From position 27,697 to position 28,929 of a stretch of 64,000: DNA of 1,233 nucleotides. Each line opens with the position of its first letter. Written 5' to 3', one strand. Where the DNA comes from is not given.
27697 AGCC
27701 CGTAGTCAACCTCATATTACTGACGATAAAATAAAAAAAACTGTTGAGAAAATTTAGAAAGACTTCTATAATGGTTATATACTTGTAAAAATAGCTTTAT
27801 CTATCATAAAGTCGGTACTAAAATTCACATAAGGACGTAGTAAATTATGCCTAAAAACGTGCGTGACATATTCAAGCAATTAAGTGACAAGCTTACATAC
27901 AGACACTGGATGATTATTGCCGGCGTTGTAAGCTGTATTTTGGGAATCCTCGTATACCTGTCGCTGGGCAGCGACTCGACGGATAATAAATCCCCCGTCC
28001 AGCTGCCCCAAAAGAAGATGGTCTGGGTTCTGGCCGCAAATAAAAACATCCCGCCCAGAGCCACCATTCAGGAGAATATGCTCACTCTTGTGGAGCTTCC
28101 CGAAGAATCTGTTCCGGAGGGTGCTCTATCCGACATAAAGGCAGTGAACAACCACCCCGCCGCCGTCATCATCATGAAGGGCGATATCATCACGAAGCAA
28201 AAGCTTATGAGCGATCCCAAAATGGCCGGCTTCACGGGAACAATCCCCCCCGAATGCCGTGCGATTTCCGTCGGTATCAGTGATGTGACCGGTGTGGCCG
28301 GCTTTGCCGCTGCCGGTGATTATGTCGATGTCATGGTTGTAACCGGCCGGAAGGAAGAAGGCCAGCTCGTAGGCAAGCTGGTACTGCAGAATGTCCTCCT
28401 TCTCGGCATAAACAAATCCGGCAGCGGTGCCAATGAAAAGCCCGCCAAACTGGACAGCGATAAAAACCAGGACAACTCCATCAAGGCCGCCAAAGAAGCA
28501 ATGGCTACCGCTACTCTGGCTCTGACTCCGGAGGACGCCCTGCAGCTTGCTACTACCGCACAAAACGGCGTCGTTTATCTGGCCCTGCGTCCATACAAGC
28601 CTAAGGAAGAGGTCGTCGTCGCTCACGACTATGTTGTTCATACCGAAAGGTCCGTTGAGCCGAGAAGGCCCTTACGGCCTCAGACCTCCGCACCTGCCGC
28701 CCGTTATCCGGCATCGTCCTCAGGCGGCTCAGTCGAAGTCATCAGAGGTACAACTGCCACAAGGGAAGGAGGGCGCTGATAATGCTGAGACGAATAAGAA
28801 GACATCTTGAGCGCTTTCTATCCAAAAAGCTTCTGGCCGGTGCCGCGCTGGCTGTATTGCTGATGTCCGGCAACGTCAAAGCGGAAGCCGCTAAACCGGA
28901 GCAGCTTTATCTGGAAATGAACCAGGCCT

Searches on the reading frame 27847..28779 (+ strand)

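Call 7: search_protein_families(library=pfam, proteins=[window:27847-28779:+], max_evalue=0.001)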
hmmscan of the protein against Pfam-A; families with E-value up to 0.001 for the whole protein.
window:27847-28779:+ (310 aa): 2 families
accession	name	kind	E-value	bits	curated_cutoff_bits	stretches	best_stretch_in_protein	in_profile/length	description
PF16976.10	RcpC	-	3.7e-23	82.1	28.8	1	129-248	3-114/114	Flp pilus assembly protein RcpC/CpaB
PF08666.17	SAF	-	3.3e-06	28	21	1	61-120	3-62/63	SAF domain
